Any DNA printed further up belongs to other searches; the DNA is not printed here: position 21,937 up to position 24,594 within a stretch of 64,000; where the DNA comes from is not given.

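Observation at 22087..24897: Gene pair with the size and order signature of N,N-dimethylformamidase (small then large subunit)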

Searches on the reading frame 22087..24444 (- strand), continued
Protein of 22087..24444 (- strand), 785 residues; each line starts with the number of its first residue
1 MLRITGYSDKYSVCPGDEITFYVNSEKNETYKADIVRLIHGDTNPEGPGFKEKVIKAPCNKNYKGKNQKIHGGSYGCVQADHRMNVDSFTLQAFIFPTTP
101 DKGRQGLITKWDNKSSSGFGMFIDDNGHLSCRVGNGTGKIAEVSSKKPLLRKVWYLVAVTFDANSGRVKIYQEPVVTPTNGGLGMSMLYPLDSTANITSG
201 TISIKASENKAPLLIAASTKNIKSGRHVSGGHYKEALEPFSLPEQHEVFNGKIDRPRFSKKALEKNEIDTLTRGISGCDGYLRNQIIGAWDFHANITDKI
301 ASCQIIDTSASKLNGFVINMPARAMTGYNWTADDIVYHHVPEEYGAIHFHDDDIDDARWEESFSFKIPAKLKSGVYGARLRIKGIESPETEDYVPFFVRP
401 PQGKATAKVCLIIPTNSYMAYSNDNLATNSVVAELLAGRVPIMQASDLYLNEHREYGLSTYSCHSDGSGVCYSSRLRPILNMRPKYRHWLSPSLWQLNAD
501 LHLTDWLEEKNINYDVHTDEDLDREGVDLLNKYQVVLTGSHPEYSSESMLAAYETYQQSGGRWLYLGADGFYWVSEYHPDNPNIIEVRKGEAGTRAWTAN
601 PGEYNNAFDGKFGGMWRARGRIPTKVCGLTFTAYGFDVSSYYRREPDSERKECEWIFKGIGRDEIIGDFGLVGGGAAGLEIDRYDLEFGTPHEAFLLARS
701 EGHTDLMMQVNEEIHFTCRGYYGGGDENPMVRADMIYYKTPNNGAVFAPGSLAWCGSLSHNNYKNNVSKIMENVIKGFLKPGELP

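Call 67: find_encoding_contigs(protein=P0099, flank=10000, max_places=2)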
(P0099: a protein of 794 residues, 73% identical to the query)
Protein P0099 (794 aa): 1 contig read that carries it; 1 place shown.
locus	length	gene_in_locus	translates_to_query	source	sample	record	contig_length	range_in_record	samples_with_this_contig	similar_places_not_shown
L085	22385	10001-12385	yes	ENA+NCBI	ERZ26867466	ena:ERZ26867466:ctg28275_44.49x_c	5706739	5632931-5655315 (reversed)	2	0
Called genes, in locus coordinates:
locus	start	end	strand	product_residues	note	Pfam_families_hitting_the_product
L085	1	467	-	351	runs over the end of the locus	PF02332:Phenol_Hydrox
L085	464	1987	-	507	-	PF02332:Phenol_Hydrox, PF04945:YHS (faint)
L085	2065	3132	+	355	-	PF12625:Arabinose_bd, PF12833:HTH_18, PF00165:HTH_AraC (weak)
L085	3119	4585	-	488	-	PF00743:FMO-like, PF13450:NAD_binding_8 (weak), PF13738:Pyr_redox_3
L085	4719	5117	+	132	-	PF14534:DUF4440 (weak), PF12680:SnoaL_2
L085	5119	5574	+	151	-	PF14539:DUF4442 (faint), PF03061:4HBT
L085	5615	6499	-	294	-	PF05721:PhyH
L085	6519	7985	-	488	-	PF00120:Gln-synt_C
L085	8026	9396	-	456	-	PF00120:Gln-synt_C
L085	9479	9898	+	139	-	PF26354:DMF_alpha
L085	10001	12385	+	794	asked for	PF13385:Laminin_G_3 (faint), PF20254:DMFA2_C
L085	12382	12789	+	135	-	PF26354:DMF_alpha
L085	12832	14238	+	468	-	PF00909:Ammonium_transp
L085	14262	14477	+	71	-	-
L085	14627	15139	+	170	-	-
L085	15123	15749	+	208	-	-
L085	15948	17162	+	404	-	PF03009:GDPD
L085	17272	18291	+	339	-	PF00296:Bac_luciferase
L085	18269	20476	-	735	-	PF00989:PAS (weak), PF08448:PAS_4, PF13426:PAS_9 (weak), PF13188:PAS_8 (weak), PF08448:PAS_4, PF00512:HisKA, PF02518:HATPase_c, PF00072:Response_reg, +1 more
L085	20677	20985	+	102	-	-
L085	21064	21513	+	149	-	PF13577:SnoaL_4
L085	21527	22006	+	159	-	PF10027:DUF2269 (weak)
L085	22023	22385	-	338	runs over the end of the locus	PF01636:APH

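Call 68: find_encoding_contigs(protein=P0040, flank=10000, max_places=2)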
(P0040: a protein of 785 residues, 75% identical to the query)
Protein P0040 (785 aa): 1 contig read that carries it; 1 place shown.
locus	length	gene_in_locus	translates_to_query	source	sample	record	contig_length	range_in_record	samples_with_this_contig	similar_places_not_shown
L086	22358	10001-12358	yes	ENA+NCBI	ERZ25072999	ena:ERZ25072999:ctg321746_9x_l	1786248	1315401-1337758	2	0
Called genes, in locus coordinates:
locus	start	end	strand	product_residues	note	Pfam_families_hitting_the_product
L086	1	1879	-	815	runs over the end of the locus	PF00890:FAD_binding_2 (weak), PF01266:DAO, PF13450:NAD_binding_8 (weak), PF16350:FAO_M, PF01571:GCV_T, PF08669:GCV_T_C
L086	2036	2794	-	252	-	PF00392:GntR, PF14502:HTH_41 (weak), PF07729:FCD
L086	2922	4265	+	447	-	PF01266:DAO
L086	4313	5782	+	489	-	PF00120:Gln-synt_C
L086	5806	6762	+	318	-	PF13522:GATase_6, PF13537:GATase_7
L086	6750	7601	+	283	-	PF01493:GXGXG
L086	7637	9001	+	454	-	PF01645:Glu_synthase, PF00478:IMPDH (weak), PF01070:FMN_dh, PF03060:NMO (weak)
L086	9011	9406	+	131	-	-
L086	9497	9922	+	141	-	PF26354:DMF_alpha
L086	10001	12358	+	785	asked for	PF13385:Laminin_G_3, PF20254:DMFA2_C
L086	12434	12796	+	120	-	PF26354:DMF_alpha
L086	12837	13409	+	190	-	-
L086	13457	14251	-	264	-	PF00106:adh_short, PF01370:Epimerase (weak), PF08659:KR, PF13561:adh_short_C2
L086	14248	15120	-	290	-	PF01261:AP_endonuc_2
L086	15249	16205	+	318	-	PF02737:3HCDH_N, PF00725:3HCDH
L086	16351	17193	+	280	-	PF12849:PBP_like_2, PF13531:SBP_bac_11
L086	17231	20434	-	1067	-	PF00873:ACR_tran, PF03176:MMPL (faint)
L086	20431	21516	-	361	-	PF25954:Beta-barrel_RND_2, PF25989:YknX_C (weak)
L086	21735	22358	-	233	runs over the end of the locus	PF00005:ABC_tran, PF13304:AAA_21 (faint)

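Call 69: find_encoding_contigs(protein=P0029, flank=10000, max_places=2)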
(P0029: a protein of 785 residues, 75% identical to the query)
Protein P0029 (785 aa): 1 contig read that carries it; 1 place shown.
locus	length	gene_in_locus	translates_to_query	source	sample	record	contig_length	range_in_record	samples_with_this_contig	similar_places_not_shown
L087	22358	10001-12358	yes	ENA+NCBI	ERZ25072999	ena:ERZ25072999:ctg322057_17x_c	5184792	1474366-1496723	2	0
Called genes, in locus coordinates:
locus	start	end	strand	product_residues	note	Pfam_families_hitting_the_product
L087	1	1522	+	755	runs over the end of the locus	PF02653:BPD_transp_2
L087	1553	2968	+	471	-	PF02653:BPD_transp_2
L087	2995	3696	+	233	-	PF01036:Bac_rhodopsin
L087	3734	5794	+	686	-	PF01145:Band_7, PF15975:Flot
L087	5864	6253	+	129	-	-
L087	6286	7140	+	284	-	PF00561:Abhydrolase_1, PF12697:Abhydrolase_6, PF12146:Hydrolase_4 (weak), PF00326:Peptidase_S9 (faint)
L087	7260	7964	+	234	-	PF00753:Lactamase_B, PF23023:Anti-Pycsar_Apyc1 (faint)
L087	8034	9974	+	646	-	PF00474:SSF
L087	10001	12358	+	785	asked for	PF13385:Laminin_G_3, PF20254:DMFA2_C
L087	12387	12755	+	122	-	PF26354:DMF_alpha (weak)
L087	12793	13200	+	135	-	PF26354:DMF_alpha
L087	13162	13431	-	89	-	-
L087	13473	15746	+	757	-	PF08206:OB_RNB, PF17876:CSD2, PF00773:RNB, PF00575:S1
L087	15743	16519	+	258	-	PF08032:SpoU_sub_bind, PF00588:SpoU_methylase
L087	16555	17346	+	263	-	PF00753:Lactamase_B, PF16123:HAGH_C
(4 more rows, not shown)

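Call 74: search_protein_families(library=ncbifam, proteins=[L086:4313-5782:+, L086:5806-6762:+, L086:6750-7601:+, L086:7637-9001:+, L086:2922-4265:+, L085:6519-7985:-, L085:8026-9396:-, L085:3119-4585:-], max_evalue=1e-10)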
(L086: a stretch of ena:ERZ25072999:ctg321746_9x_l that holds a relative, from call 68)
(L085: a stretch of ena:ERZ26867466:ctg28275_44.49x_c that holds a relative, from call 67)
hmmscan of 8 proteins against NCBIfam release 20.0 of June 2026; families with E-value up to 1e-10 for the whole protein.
L086:4313-5782:+ (489 aa): 4 families
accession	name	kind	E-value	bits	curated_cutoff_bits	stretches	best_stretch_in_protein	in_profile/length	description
TIGR03105.1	gln_synth_III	equivalog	3.2e-93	312.6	469.6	2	296-486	239-435/435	type III glutamate--ammonia ligase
TIGR00653.1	GlnA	equivalog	5e-76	256.3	429.15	2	284-486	254-462/462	type I glutamate--ammonia ligase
NF045547.1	GGputSyn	equivalog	4.7e-69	233.2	650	2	296-480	246-438/438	gamma-glutamylputrescine synthetase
NF007006.0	PRK09469.1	equivalog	5.8e-29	101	845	1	291-484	268-466/469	glutamate--ammonia ligase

L086:5806-6762:+ (318 aa): 6 families
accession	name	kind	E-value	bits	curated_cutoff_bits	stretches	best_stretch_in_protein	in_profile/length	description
TIGR01135.1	glmS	equivalog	5.5e-29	101.1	418.05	1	136-300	39-202/607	glutamine--fructose-6-phosphate transaminase (isomerizing)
NF001484.0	PRK00331.1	subfamily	6.7e-29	100.7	381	1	136-302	40-205/601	isomerizing glutamine--fructose-6-phosphate transaminase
TIGR01134.1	purF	equivalog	3.9e-24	85.8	350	1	133-304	35-207/432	amidophosphoribosyltransferase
TIGR01536.1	asn_synth_AEB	equivalog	7.2e-18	64.9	267.1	1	162-298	45-169/517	asparagine synthase (glutamine-hydrolyzing)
TIGR03104.1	trio_amidotrans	equivalog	2.9e-14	52.2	570.1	0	160-295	40-165/589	N-acetylglutaminylglutamine amidotransferase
TIGR03108.1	eps_aminotran_1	hypoth_equivalog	8.6e-13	47.8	816.9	0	164-279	45-149/628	XrtA/PEP-CTERM system amidotransferase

L086:6750-7601:+ (283 aa): 2 families
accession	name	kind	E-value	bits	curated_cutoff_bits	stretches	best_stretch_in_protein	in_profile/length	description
TIGR03122.1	one_C_dehyd_C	equivalog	2.2e-13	50.1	130.65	1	119-227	82-198/260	formylmethanofuran dehydrogenase subunit C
NF042910.1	FMH_DH_FwdC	exception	2.8e-11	43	340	1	122-222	86-193/271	tungsten-dependent formylmethanofuran dehydrogenase subunit FwdC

L086:7637-9001:+ (454 aa): 1 family
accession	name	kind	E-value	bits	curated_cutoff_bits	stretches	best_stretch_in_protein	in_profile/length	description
NF008730.0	PRK11750.1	equivalog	2.2e-37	128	1047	1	101-412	864-1158/1490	glutamate synthase large subunit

L086:2922-4265:+ (447 aa): 4 families
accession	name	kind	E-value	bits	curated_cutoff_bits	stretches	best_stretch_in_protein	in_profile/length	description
TIGR01373.1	soxB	subfamily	6.2e-21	74.7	529.45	1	10-215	34-237/407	sarcosine oxidase subunit beta family protein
NF008425.0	PRK11259.1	equivalog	1e-14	54.3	257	1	8-228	6-215/377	N-methyl-L-tryptophan oxidase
TIGR01377.1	soxA_mon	subfamily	1.9e-11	43.4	479.65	0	10-226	4-208/381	amino oxidase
TIGR02352.1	thiamin_ThiO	equivalog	6.4e-11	41.9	250.8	1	10-230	2-219/351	glycine oxidase ThiO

L085:6519-7985:- (488 aa): 4 families
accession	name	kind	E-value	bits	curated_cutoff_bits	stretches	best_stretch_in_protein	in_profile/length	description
TIGR03105.1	gln_synth_III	equivalog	1.3e-89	300.7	469.6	2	291-485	234-435/435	type III glutamate--ammonia ligase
TIGR00653.1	GlnA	equivalog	3.1e-69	233.9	429.15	2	290-485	260-462/462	type I glutamate--ammonia ligase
NF045547.1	GGputSyn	equivalog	2.5e-59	201.1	650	2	297-478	247-437/438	gamma-glutamylputrescine synthetase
NF007006.0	PRK09469.1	equivalog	4.9e-27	94.6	845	1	291-484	268-467/469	glutamate--ammonia ligase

L085:8026-9396:- (456 aa): 4 families
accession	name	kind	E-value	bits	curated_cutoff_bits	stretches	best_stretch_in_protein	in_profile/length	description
TIGR03105.1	gln_synth_III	equivalog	7e-45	153.3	469.6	1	35-453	17-434/435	type III glutamate--ammonia ligase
NF045547.1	GGputSyn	equivalog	1.6e-40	139.2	650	1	17-431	3-421/438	gamma-glutamylputrescine synthetase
TIGR00653.1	GlnA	equivalog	4e-39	134.6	429.15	1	198-453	201-461/462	type I glutamate--ammonia ligase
NF007006.0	PRK09469.1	equivalog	8.1e-16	57.6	845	1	209-381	219-389/469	glutamate--ammonia ligase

L085:3119-4585:- (488 aa): 3 families
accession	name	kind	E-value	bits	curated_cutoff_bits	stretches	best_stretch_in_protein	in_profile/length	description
NF045818.1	Neo-PentlctneDsynPtlE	equivalog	6.5e-65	219.4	1100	2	11-224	51-276/587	neopentalenolactone/pentalenolactone D synthase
NF040505.1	ArsO_flavin_mono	equivalog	1.4e-24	87.2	425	1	11-205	3-191/346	ArsO family NAD(P)H-dependent flavin-containing monooxygenase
TIGR04046.1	MSMEG_0569_nitr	hypoth_equivalog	1.4e-11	44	498.35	0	10-193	2-180/400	MSMEG_0569 family flavin-dependent oxidoreductase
